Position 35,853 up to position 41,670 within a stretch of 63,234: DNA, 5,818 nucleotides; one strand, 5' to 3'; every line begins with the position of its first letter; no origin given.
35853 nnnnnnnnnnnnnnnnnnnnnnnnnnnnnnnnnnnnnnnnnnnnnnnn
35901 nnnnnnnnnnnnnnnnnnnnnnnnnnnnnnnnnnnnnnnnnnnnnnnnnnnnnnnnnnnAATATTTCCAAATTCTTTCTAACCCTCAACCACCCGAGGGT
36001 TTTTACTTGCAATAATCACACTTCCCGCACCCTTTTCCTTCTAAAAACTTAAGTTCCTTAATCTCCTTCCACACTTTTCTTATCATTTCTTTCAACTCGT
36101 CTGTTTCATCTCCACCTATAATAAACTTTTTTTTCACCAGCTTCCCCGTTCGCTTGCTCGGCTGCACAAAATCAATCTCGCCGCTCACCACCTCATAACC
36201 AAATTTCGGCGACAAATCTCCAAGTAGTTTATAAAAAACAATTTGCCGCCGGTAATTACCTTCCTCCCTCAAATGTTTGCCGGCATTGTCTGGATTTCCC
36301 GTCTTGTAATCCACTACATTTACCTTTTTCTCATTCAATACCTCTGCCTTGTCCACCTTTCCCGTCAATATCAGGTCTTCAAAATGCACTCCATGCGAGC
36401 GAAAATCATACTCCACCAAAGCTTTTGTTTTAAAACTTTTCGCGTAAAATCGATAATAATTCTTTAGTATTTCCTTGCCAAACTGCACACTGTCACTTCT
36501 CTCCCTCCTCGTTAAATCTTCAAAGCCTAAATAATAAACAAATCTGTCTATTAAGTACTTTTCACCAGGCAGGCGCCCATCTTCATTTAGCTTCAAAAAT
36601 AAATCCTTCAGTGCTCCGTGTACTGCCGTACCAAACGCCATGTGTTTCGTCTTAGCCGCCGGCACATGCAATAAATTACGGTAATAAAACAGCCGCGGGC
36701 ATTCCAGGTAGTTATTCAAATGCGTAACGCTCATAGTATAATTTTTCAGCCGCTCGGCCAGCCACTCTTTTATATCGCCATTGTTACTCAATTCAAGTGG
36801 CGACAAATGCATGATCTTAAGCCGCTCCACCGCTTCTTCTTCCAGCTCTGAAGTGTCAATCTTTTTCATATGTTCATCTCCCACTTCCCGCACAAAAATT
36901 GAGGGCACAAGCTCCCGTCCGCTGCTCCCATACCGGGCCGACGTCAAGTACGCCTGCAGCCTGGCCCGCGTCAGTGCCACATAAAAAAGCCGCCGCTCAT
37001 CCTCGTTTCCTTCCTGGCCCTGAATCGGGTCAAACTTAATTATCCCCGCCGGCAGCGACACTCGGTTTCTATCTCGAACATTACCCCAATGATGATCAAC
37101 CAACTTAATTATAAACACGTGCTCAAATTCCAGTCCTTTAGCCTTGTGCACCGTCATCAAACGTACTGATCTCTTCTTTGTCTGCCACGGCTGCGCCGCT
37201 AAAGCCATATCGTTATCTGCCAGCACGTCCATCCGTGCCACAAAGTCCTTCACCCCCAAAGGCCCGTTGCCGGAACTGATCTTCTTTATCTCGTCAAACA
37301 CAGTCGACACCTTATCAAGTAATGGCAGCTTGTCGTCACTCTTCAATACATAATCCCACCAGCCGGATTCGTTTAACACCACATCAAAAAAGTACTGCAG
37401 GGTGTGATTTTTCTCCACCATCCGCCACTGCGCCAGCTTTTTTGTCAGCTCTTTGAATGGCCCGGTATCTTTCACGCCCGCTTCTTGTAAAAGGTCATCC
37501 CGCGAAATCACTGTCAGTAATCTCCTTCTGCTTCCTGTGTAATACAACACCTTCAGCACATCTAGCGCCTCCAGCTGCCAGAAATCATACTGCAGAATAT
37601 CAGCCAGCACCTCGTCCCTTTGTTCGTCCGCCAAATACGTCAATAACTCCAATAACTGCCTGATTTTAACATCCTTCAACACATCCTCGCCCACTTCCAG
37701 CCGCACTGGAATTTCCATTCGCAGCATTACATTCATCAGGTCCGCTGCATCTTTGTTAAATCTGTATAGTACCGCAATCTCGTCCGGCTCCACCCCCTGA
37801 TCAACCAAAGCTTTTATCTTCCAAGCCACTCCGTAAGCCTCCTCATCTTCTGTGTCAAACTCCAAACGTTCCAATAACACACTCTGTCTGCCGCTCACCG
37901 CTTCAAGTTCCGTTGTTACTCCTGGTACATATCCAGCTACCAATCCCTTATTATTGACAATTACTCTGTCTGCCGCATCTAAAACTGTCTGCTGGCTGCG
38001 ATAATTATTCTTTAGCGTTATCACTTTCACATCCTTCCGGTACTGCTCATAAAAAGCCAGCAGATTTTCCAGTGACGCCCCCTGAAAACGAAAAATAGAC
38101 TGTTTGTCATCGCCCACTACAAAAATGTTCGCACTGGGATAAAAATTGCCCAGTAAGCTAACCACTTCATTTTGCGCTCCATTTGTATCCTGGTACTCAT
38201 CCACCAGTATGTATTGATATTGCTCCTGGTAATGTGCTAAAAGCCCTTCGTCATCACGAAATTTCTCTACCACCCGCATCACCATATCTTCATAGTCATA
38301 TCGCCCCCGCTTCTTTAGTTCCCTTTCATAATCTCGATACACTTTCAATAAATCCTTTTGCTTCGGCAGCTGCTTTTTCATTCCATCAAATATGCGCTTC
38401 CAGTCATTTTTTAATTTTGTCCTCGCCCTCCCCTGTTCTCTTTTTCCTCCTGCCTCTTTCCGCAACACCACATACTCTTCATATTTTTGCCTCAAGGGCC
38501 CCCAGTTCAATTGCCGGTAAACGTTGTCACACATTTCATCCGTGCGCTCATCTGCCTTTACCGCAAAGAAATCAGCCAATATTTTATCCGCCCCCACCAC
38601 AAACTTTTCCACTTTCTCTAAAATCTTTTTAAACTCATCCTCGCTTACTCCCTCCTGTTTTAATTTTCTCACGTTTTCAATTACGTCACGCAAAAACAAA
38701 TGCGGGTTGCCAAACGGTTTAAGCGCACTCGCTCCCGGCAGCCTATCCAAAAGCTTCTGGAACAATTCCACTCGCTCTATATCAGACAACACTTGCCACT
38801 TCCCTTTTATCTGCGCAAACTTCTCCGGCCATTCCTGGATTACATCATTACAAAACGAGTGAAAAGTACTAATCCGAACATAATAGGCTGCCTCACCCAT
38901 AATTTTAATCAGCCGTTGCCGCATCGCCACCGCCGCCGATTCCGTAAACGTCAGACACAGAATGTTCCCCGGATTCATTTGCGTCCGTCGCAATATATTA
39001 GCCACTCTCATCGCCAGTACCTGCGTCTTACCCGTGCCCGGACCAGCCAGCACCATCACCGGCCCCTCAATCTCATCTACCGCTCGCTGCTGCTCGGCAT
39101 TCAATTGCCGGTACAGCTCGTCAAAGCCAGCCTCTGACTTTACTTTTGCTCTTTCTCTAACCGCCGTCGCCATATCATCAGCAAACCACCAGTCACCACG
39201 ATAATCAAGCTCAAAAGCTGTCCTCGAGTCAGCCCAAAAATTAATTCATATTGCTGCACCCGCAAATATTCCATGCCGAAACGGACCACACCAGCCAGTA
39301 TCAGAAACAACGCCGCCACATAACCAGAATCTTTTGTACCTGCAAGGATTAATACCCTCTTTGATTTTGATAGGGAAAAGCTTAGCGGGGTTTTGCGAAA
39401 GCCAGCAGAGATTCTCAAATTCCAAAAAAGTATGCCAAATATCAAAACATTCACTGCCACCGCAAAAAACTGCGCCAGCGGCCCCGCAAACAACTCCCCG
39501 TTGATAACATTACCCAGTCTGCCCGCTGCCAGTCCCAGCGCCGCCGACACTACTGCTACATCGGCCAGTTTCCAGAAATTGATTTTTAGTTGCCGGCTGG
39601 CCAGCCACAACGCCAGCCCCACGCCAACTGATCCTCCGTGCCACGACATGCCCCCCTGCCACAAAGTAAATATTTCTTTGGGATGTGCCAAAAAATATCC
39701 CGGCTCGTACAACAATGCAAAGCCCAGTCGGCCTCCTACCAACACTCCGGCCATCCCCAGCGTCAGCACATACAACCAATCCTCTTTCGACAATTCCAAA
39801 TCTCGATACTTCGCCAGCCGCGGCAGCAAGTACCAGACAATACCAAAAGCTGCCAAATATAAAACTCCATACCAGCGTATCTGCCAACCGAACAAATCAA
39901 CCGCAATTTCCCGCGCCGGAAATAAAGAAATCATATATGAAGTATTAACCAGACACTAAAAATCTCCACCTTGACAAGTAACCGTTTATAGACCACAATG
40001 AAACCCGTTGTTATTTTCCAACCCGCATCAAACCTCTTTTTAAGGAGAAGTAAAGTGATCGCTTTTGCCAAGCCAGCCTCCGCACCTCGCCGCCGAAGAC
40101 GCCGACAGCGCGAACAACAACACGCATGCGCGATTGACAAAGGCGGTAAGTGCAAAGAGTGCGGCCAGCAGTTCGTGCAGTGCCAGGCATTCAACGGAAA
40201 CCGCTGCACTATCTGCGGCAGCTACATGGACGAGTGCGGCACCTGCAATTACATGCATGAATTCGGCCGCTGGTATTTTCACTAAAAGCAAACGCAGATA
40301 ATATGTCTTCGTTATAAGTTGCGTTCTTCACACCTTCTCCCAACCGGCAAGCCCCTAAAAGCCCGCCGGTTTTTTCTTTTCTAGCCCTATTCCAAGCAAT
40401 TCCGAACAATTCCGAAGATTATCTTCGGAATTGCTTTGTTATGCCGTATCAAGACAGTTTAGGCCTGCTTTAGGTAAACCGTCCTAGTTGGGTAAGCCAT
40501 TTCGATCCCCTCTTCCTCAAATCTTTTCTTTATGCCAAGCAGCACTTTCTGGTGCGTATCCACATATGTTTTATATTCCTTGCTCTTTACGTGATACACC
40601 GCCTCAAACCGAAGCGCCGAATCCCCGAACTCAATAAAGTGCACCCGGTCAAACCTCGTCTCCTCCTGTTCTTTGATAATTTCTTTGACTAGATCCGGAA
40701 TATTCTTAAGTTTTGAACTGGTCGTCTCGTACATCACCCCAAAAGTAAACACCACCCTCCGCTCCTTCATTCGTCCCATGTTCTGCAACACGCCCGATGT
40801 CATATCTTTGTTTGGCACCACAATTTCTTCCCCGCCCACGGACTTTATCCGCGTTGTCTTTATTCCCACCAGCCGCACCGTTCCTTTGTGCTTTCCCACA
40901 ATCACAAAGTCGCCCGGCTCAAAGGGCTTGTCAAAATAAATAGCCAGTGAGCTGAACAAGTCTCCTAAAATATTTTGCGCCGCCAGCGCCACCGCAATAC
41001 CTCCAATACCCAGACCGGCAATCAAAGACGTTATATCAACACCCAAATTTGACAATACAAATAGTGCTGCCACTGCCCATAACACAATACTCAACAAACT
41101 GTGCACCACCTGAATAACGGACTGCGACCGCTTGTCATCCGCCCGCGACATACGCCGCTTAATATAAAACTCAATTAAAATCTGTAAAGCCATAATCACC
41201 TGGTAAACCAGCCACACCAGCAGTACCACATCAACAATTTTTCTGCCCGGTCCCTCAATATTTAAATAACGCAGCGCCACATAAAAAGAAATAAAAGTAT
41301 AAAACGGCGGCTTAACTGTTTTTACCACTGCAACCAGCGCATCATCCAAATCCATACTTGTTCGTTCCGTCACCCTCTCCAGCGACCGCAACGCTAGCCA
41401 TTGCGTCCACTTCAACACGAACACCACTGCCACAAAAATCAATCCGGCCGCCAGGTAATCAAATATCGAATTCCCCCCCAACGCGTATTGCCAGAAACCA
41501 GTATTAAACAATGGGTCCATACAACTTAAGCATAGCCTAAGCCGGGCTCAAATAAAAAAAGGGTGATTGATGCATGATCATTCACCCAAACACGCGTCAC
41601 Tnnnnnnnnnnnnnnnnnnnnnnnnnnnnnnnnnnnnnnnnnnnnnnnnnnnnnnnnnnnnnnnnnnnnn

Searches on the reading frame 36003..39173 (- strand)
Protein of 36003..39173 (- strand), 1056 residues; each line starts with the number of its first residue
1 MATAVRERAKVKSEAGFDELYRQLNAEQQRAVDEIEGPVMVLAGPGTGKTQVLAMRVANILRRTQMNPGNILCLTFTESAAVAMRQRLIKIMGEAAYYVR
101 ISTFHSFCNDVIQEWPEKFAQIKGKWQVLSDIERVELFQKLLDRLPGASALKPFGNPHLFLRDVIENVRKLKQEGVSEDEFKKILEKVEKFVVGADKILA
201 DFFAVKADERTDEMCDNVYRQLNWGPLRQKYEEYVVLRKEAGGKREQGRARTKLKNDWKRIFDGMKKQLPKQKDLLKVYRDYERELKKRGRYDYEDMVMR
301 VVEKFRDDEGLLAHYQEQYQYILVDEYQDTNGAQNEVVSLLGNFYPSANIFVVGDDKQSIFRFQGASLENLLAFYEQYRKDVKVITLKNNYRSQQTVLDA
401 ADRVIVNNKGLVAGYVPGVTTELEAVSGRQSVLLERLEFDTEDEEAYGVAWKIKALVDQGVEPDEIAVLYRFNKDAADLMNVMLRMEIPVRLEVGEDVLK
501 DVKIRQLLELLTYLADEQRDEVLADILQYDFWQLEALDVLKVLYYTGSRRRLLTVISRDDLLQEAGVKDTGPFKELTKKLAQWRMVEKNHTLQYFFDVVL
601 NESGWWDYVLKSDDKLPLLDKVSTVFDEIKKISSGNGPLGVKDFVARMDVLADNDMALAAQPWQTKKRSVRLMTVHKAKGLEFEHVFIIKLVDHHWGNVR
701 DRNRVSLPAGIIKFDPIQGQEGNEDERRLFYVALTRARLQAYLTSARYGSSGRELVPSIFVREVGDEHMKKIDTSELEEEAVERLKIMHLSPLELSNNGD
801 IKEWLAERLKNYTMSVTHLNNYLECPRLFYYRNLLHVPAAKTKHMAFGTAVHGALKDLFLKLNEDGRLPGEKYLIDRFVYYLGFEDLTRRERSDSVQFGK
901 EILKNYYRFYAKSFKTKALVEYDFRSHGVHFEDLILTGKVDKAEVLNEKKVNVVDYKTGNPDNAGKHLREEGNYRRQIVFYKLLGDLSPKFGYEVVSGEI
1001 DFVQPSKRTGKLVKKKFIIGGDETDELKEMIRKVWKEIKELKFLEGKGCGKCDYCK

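Call 36: search_protein_families(library=pfam, proteins=[window:36003-39173:-], max_evalue=0.0001)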
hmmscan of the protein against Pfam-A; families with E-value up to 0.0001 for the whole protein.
window:36003-39173:- (1056 aa): 7 families
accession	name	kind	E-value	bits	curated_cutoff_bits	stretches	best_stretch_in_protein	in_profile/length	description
PF00580.27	UvrD-helicase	-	1.6e-66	225.2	23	1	24-378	1-270/271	UvrD/REP helicase N-terminal domain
PF13361.12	UvrD_C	-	1e-39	137.4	25.6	1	385-746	1-348/350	UvrD-like helicase C-terminal domain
PF12705.13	PDDEXK_1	-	8.3e-24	85.3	22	1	813-1054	1-242/247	PD-(D/E)XK nuclease superfamily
PF13245.12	AAA_19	-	6.7e-18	65.6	25.1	1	28-363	1-133/134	AAA domain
PF13538.12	UvrD_C_2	-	1.7e-12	47.4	27.4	1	670-690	2-24/52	UvrD-like helicase C-terminal domain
PF01443.25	Viral_helicase1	-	3e-05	24.4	21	0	669-738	176-221/228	Viral superfamily 1 RNA helicase core domain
PF13604.12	AAA_30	-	3.2e-05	24.2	27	0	23-87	1-65/191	AAA domain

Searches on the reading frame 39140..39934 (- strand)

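Call 36: search_protein_families(library=pfam, proteins=[window:39140-39934:-], max_evalue=0.0001)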
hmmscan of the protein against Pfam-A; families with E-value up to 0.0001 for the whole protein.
window:39140-39934:- (264 aa): 1 family
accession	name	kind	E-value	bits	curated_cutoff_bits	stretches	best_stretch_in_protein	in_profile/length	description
PF01790.23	LGT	-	7.9e-45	153.5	24.9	1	10-255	2-240/240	Prolipoprotein diacylglyceryl transferase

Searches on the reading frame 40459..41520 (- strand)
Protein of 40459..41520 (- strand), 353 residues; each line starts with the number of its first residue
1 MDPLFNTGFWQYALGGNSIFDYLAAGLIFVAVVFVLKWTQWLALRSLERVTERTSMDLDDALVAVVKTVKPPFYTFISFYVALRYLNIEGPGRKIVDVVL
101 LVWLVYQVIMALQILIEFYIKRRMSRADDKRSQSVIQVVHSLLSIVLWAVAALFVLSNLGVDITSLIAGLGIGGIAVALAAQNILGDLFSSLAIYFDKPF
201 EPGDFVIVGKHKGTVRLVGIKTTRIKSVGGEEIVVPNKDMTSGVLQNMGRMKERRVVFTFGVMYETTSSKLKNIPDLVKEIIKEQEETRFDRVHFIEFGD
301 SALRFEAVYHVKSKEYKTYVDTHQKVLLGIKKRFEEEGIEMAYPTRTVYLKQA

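Call 36: search_protein_families(library=pfam, proteins=[window:40459-41520:-], max_evalue=0.0001)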
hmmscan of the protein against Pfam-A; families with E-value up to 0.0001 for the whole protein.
window:40459-41520:- (353 aa): 3 families
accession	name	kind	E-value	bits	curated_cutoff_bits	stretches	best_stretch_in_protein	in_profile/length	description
PF00924.24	MS_channel_2nd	-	1.3e-16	60.9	20.2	1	183-248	1-66/68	Mechanosensitive ion channel, beta-domain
PF21082.3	MS_channel_3rd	-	1.1e-10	42.2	21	1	256-341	1-88/88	Mechanosensitive ion channel MscS, C-terminal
PF21088.3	MS_channel_1st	-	1.1e-09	38.5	23.1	1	142-182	2-42/42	Mechanosensitive ion channel, transmembrane helices 2/3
